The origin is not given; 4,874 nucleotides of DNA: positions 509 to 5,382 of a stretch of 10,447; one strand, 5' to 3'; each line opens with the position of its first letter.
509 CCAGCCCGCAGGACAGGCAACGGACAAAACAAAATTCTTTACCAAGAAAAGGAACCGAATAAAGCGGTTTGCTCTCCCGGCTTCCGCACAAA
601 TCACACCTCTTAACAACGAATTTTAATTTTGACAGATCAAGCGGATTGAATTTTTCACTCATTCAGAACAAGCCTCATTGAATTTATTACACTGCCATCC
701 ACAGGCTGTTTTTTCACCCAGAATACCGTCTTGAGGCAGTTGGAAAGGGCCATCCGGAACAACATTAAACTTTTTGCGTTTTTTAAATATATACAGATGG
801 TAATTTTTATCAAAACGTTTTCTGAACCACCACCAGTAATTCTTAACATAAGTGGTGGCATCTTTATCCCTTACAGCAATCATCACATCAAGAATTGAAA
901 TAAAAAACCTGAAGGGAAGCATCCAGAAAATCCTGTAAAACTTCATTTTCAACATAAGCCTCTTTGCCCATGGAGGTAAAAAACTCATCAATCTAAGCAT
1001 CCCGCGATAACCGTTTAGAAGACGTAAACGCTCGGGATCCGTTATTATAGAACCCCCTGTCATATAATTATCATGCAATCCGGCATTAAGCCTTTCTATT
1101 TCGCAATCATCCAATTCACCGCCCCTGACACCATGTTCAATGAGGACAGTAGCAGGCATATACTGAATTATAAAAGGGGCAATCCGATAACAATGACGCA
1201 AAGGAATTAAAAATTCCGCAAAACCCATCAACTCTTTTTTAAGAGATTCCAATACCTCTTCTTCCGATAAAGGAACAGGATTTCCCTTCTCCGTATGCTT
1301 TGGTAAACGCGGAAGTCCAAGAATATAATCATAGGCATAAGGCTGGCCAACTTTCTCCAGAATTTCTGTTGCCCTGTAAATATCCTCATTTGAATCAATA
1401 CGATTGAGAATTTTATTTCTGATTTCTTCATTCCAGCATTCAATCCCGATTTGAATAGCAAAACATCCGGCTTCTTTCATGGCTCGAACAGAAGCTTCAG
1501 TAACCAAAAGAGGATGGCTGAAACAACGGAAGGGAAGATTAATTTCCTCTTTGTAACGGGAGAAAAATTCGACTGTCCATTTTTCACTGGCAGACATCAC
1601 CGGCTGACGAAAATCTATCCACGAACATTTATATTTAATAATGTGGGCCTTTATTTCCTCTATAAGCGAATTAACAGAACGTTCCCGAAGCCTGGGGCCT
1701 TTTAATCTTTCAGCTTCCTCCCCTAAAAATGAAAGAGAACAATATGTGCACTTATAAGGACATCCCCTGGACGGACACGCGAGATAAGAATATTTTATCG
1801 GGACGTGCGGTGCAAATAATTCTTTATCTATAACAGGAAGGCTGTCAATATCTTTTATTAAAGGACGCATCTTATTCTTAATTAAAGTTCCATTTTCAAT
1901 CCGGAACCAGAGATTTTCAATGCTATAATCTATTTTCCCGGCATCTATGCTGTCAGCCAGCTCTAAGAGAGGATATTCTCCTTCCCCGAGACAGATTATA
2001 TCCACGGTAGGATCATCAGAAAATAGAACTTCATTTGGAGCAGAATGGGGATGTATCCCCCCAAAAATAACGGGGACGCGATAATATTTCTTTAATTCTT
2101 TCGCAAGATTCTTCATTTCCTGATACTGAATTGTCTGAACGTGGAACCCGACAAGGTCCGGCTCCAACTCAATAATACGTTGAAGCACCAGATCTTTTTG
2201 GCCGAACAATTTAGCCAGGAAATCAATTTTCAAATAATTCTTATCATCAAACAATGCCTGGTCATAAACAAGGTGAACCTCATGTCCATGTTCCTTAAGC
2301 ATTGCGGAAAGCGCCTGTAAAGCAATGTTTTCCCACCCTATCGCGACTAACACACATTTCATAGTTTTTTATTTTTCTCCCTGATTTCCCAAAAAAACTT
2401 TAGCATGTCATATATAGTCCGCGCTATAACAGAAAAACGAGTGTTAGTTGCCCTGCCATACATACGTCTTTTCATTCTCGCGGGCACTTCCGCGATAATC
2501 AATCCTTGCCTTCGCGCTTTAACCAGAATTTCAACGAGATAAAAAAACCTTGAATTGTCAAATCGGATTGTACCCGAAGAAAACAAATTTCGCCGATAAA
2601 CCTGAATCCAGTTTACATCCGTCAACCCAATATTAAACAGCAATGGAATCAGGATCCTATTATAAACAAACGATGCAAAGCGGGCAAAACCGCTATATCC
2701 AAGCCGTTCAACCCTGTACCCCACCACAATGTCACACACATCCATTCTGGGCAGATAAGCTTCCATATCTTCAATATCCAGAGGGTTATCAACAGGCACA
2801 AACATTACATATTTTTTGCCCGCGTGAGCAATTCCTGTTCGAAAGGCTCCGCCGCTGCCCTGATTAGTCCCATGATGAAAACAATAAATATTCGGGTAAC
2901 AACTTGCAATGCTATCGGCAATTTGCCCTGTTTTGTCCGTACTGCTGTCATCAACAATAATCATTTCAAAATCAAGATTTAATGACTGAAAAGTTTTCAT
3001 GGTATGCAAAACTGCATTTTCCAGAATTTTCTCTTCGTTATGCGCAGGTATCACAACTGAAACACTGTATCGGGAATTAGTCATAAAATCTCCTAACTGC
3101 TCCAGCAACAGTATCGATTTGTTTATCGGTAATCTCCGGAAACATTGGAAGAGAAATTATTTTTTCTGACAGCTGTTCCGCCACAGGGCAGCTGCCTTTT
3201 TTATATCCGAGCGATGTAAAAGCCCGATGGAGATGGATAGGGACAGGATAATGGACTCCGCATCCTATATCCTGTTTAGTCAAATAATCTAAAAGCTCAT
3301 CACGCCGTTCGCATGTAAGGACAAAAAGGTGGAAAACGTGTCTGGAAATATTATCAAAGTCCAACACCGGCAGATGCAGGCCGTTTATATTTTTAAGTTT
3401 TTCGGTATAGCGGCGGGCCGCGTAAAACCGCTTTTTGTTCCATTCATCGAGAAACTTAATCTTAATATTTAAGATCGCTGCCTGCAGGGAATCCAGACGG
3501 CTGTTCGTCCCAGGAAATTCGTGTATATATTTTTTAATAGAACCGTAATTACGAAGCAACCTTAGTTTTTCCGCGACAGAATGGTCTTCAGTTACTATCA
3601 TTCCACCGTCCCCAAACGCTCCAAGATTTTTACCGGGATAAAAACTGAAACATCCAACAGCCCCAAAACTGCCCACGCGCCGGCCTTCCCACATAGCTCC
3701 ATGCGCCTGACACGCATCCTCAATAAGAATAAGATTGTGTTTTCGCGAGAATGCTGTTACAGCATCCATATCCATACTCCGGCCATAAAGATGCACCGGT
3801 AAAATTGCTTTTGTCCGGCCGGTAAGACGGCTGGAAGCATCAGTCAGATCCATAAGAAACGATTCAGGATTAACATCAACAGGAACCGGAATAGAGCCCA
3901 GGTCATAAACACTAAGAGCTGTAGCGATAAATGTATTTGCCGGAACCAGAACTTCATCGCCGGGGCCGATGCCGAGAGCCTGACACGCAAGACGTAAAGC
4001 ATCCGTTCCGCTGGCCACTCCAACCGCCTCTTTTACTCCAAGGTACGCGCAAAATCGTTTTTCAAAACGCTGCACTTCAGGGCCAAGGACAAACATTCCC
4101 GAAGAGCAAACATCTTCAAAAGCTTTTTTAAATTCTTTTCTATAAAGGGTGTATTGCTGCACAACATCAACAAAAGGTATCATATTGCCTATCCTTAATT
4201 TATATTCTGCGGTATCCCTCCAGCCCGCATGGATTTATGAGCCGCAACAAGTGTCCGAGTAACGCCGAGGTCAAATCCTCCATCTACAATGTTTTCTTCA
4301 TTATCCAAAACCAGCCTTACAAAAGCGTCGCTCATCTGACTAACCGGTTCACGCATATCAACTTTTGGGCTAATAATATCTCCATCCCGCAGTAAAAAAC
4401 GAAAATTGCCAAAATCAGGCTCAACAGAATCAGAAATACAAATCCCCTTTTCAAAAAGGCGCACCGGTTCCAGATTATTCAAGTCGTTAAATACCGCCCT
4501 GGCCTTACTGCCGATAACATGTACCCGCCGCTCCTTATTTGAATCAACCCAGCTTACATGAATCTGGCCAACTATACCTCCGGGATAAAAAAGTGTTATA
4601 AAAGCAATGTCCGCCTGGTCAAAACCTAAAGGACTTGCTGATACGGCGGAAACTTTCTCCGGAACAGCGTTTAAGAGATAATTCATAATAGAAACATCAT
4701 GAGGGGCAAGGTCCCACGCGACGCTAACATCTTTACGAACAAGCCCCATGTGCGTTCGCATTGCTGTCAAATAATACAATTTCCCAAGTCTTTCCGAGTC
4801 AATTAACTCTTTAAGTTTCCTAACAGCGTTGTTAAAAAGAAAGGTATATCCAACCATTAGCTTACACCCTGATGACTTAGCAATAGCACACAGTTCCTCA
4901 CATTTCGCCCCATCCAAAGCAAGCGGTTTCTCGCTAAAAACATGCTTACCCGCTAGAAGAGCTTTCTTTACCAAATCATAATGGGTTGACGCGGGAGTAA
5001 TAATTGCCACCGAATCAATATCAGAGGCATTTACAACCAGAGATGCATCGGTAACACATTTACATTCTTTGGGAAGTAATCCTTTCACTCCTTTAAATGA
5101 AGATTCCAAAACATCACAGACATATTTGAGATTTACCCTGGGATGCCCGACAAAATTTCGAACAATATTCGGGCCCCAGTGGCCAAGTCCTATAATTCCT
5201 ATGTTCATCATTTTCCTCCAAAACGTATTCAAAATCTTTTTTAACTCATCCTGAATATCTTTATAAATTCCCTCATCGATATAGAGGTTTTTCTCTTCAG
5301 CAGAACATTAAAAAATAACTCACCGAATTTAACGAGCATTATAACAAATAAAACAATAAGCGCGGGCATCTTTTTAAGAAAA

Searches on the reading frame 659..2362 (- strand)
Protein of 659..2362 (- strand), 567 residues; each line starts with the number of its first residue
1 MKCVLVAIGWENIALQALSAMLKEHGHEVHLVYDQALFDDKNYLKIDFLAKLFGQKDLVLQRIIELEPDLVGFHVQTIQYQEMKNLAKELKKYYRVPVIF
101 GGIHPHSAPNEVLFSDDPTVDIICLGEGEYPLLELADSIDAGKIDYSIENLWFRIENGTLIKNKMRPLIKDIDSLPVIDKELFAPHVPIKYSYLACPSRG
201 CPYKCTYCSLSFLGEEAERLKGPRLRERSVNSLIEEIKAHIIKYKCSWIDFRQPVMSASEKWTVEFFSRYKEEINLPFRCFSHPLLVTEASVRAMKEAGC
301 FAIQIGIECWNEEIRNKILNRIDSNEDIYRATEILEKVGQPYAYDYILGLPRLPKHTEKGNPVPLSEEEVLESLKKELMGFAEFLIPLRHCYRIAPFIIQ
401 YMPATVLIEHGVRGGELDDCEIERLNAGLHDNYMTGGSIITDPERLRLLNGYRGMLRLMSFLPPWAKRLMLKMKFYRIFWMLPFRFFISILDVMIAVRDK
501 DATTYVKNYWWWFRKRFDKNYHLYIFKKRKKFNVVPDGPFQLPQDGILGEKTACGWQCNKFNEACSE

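Call 3: search_protein_families(library=pfam, proteins=[window:659-2362:-], max_evalue=0.1)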
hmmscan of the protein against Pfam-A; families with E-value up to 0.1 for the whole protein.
window:659-2362:- (567 aa): 2 families
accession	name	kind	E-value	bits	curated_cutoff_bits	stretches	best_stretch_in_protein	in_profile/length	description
PF02310.24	B12-binding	-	7.2e-19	68.2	32.1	1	10-135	12-120/121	B12 binding domain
PF04055.27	Radical_SAM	-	1.1e-15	58.6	29.5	1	197-354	3-155/166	Radical SAM superfamily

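Call 4: search_protein_families(library=ncbifam, proteins=[window:659-2362:-], max_evalue=0.1)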
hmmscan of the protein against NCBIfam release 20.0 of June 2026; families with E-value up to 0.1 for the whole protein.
window:659-2362:- (567 aa): 24 families
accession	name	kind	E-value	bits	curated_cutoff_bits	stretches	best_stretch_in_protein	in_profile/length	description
TIGR03471.1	HpnJ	equivalog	1.6e-21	76.7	577.6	1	67-357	68-354/472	hopanoid biosynthesis associated radical SAM protein HpnJ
NF050148.1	rSAM_ApyD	equivalog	8.5e-20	70.7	750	1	12-352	25-350/645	RiPP biosynthesis radical SAM protein ApyD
TIGR04013.1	B12_SAM_MJ_1487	hypoth_equivalog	9.7e-18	64.2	251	1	59-239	34-191/382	TIGR04013 family B12-binding domain/radical SAM domain-containing protein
TIGR04072.2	rSAM_ladder_B12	equivalog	4.2e-17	61.9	360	1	73-353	75-334/443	lipid biosynthesis B12-binding/radical SAM protein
NF033712.0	B12_rSAM_KedN5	subfamily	4.8e-16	58.1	700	1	62-209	57-212/624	KedN5 family methylcobalamin-dependent radical SAM C-methyltransferase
TIGR03975.1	rSAM_ocin_1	subfamily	6.9e-15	54.5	281.85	1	58-314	119-377/606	RiPP maturation radical SAM C-methyltransferase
TIGR02026.1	BchE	equivalog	1.4e-13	50.6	481.35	1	46-246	43-240/497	magnesium-protoporphyrin IX monomethyl ester anaerobic oxidative cyclase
NF038361.1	rSAM_Sden_1168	equivalog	7.1e-12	44.6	575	1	58-311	131-394/560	Sden_1168 family B12-binding radical SAM P-methyltransferase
TIGR04479.1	bcpD_PhpK_rSAM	subfamily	2.5e-11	42.6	600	1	125-351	177-392/504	PhpK family radical SAM P-methyltransferase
TIGR04385.1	B12_rSAM_cofa1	equivalog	6e-10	38.9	450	1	96-353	100-349/438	B12 lower ligand biosynthesis radical SAM protein BzaD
TIGR04190.1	B12_SAM_Ta0216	equivalog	3e-09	36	500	1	85-339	98-364/554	TIGR04190 family B12-binding domain/radical SAM domain protein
TIGR04014.1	B12_SAM_MJ_0865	equivalog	2.5e-07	29.8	360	1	80-239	54-200/434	methyl-coenzyme M reductase glutamine C-methyltransferase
NF033070.1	rSAM_AprD4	equivalog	4.2e-07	29.2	500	1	197-352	201-350/456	AprD4 family radical SAM diol-dehydratase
TIGR04367.1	HpnR_B12_rSAM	equivalog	2.3e-06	26.4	650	1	11-225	21-220/490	hopanoid C-3 methylase HpnR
TIGR04295.1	B12_rSAM_oligo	hypoth_equivalog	7.3e-06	24.9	400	1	102-320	108-314/422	TIGR04295 family B12-binding domain-containing radical SAM protein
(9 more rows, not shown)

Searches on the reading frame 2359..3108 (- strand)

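Call 3: search_protein_families(library=pfam, proteins=[window:2359-3108:-], max_evalue=0.1)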
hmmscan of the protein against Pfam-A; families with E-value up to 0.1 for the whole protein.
window:2359-3108:- (249 aa): 6 families
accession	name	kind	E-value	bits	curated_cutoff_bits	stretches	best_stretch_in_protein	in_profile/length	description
PF00535.33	Glycos_transf_2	-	7.3e-24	85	23.3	1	17-176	1-164/168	Glycosyl transferase family 2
PF10111.15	Glyco_tranf_2_2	-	3.1e-07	30.6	27.3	1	17-118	1-102/276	Glycosyltransferase like family 2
PF12804.13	NTP_transf_3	-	0.006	17.2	27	1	80-130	67-121/160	MobA-like NTP transferase domain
PF13704.12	Glyco_tranf_2_4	-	0.0092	16.9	27.5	1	24-116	2-90/98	Glycosyl transferase family 2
PF13641.12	Glyco_tranf_2_3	-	0.012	16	27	1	16-97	3-86/230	Glycosyltransferase like family 2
PF13733.12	Glyco_transf_7N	-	0.091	12.8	27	0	11-58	44-91/134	N-terminal region of glycosyl transferase group 7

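Call 4: search_protein_families(library=ncbifam, proteins=[window:2359-3108:-], max_evalue=0.1)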
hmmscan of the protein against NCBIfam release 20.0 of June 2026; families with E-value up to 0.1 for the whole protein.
window:2359-3108:- (249 aa): 25 families
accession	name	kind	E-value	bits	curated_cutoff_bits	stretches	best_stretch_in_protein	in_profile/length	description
NF007482.0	PRK10073.1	equivalog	2.3e-17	63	423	1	9-111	1-99/334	glycosyltransferase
TIGR03937.1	PgaC_IcaA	equivalog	2.5e-14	53.1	422.3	1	12-113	43-141/407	poly-beta-1,6-N-acetyl-D-glucosamine synthase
NF047683.1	TeichurnBiosyTuaG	equivalog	5.7e-12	45.8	400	1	9-122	1-111/252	teichuronic acid biosynthesis protein TuaG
NF007986.1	PRK10714.1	equivalog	5.8e-11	42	529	1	15-236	7-223/316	undecaprenyl-phosphate 4-deoxy-4-formamido-L-arabinose transferase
TIGR04182.1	glyco_TIGR04182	equivalog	1.1e-10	41.3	325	1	16-237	2-219/293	S-layer glycoprotein N-glycosyltransferase AglJ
NF058614.1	PPMAGASynPpgS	equivalog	1.9e-09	37.3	370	1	16-136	2-117/226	polyprenyl-phospho-N-acetylgalactosaminyl synthase PpgS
TIGR04283.1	glyco_like_mftF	equivalog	2e-09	37.4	182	1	16-111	1-86/221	TIGR04283 family arsenosugar biosynthesis glycosyltransferase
NF047588.1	GlcsyltransPgfSStrep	equivalog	2e-09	37.1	500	1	16-115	3-106/308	glycosyltransferase PgfS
NF010496.0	PRK13915.1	equivalog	6.2e-09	35.4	262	1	12-107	29-126/307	glucosyl-3-phosphoglycerate synthase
TIGR03965.1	mycofact_glyco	equivalog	1.1e-08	34.4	280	1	11-107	71-164/467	mycofactocin biosynthesis glycosyltransferase MftF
NF038302.1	EPS_HpsE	equivalog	2.3e-08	33.4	300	1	16-108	3-97/307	hormogonium polysaccharide biosynthesis glycosyltransferase HpsE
TIGR03469.1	HpnB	hypoth_equivalog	3.7e-08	32.8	379.25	1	14-72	44-100/386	hopene-associated glycosyltransferase HpnB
NF041875.1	EPS_EpsD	equivalog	1.4e-07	31.2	370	1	16-105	1-87/325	exopolysaccharide biosynthesis glycosyltransferase EpsD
NF050050.1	ProtGlycPglI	equivalog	1.7e-07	30.9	500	1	16-111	4-97/306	GalNAc(5)-diNAcBac-PP-undecaprenol beta-1,3-glucosyltransferase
TIGR03111.1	glyc2_xrt_Gpos1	hypoth_equivalog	3.2e-06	26.2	363.95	1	15-116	50-150/439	TIGR03111 family XrtG-associated glycosyltransferase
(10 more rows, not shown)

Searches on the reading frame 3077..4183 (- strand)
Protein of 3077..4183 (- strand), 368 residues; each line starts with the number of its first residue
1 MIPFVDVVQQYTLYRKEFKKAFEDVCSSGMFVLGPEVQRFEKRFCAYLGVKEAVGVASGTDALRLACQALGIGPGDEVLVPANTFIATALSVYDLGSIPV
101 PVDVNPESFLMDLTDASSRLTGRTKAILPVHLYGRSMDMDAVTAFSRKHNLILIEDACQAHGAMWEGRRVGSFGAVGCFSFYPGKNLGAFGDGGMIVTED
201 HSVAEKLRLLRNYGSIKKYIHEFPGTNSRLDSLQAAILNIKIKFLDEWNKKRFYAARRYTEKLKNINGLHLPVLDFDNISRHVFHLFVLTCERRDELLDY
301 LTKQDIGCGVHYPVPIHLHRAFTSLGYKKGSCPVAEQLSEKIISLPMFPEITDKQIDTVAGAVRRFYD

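Call 3: search_protein_families(library=pfam, proteins=[window:3077-4183:-], max_evalue=0.1)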
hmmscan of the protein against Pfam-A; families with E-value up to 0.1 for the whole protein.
window:3077-4183:- (368 aa): 4 families
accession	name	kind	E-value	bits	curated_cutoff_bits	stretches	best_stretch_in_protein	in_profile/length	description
PF01041.23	DegT_DnrJ_EryC1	-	1.3e-119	400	19.8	1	15-364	4-360/360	DegT/DnrJ/EryC1/StrS aminotransferase family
PF00155.27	Aminotran_1_2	-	5.1e-06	26.3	19.7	1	37-156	44-185/361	Aminotransferase class I and II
PF01212.27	Beta_elim_lyase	-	0.0012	18.7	27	1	35-122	32-120/288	Beta-eliminating lyase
PF01053.26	Cys_Met_Meta_PP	-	0.017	14.1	27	1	35-164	52-181/381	Cys/Met metabolism PLP-dependent enzyme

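Call 4: search_protein_families(library=ncbifam, proteins=[window:3077-4183:-], max_evalue=0.1)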
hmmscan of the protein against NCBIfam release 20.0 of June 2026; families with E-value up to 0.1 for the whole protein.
window:3077-4183:- (368 aa): 22 families
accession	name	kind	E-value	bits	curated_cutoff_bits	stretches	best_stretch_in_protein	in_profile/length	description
TIGR03588.1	PseC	equivalog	5.1e-72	242.9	423.5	1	20-365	15-378/380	UDP-4-amino-4,6-dideoxy-N-acetyl-beta-L-altrosamine transaminase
NF008658.2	PRK11658.1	equivalog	2.7e-67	227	631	1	20-365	18-375/379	UDP-4-amino-4-deoxy-L-arabinose aminotransferase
NF008687.0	PRK11706.1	equivalog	9.4e-64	215.5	375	1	37-367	33-374/375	dTDP-4-amino-4,6-dideoxygalactose transaminase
TIGR04181.1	NHT_00031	hypoth_equivalog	9.4e-57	192.5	420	1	32-346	27-357/359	LegC family aminotransferase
TIGR04427.1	PLP_DesI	equivalog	1.1e-52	179.5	650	1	33-364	50-380/390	dTDP-4-dehydro-6-deoxyglucose aminotransferase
TIGR02379.1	ECA_wecE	subfamily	6.4e-51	173.3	434.85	1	37-367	33-375/376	dTDP-4-amino-4,6-dideoxy-D-glucose transaminase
NF011936.0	PRK15407.1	equivalog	7.5e-44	150.1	423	2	30-214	60-251/440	lipopolysaccharide biosynthesis protein RfbH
NF005816.0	PRK07682.1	equivalog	1.9e-07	30.1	620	1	29-160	67-206/390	aminotransferase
NF004770.0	PRK06108.1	subfamily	1.1e-06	27.7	422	1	41-170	87-223/396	pyridoxal phosphate-dependent aminotransferase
NF041364.1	GntC_guanitoxin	equivalog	3.3e-06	26.3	415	1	54-157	63-174/356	guanitoxin biosynthesis PLP-dependent (S)-gamma-hydroxy-L-arginine cyclodehydratase GntC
NF006488.0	PRK08912.1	equivalog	6.9e-05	21.9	498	1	52-160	88-202/387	aminotransferase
NF006569.0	PRK09082.1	subfamily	0.00074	18.7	420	1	40-161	80-207/386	methionine aminotransferase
NF009079.0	PRK12414.1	subfamily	0.00095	18.3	481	1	50-128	90-167/384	methionine aminotransferase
NF006096.0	PRK08248.1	equivalog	0.0026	16.5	726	1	33-160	62-189/431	homocysteine synthase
NF005305.0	PRK06836.1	equivalog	0.0031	16.8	376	1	61-128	109-175/396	pyridoxal phosphate-dependent aminotransferase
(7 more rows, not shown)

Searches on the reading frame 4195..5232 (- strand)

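Call 3: search_protein_families(library=pfam, proteins=[window:4195-5232:-], max_evalue=0.1)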
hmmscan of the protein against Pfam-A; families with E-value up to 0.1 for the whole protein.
window:4195-5232:- (345 aa): 4 families
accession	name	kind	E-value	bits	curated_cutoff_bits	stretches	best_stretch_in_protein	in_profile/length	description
PF01408.29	GFO_IDH_MocA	-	2.8e-22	80.1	24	1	9-129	1-120/120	Oxidoreductase family, NAD-binding Rossmann fold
PF22725.1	GFO_IDH_MocA_C3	-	7.4e-16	58.7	27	1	137-246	1-123/124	GFO/IDH/MocA C-terminal domain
PF02894.22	GFO_IDH_MocA_C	-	7.4e-10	39.4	22.9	1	141-247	1-128/218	Oxidoreductase family, C-terminal alpha/beta domain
PF03447.22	NAD_binding_3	-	0.095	13.8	24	0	53-127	40-115/116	Homoserine dehydrogenase, NAD binding domain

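Call 4: search_protein_families(library=ncbifam, proteins=[window:4195-5232:-], max_evalue=0.1)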
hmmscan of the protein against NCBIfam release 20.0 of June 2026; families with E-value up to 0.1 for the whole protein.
window:4195-5232:- (345 aa): 11 families
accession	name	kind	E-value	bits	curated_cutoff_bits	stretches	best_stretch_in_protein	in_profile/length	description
NF040723.1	UDP-GlcNAcDh_Arch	equivalog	2.6e-37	129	450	1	9-252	1-241/302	UDP-N-acetylglucosamine 3-dehydrogenase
TIGR04380.1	myo_inos_iolG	equivalog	1.4e-31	109.6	355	1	8-255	1-259/330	inositol 2-dehydrogenase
NF058563.1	BT_2159_fam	equivalog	2.9e-16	59.5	650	1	10-165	2-156/350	disaccharide 3-dehydrogenase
NF008607.0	PRK11579.1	subfamily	8.1e-16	57.9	330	1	10-174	6-164/346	oxidoreductase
NF052679.1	InsChiInosDhIolG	equivalog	3.6e-15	55.8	540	1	9-189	3-187/343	bifunctional inositol 2-dehydrogenase/D-chiro-inositol 1-dehydrogenase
NF052479.1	LevoglcsnDh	equivalog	1.7e-14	53.3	650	1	59-154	61-156/386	levoglucosan dehydrogenase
NF041392.1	XylDh_Gfo6_Halo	equivalog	2.7e-14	52.7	350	1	69-160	80-171/350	D-xylose 1-dehydrogenase Gfo6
NF007574.0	PRK10206.1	equivalog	1.4e-09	37.5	352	1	60-153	54-147/345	oxidoreductase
NF058561.1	BT_2158_fam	equivalog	4.3e-08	32.2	750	1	9-157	36-182/487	glycoside 3-dehydrogenase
NF004976.0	PRK06349.1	subfamily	0.005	16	205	1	7-126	3-128/430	homoserine dehydrogenase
NF009830.0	PRK13304.1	equivalog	0.041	13.4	267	1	8-126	1-117/265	aspartate dehydrogenase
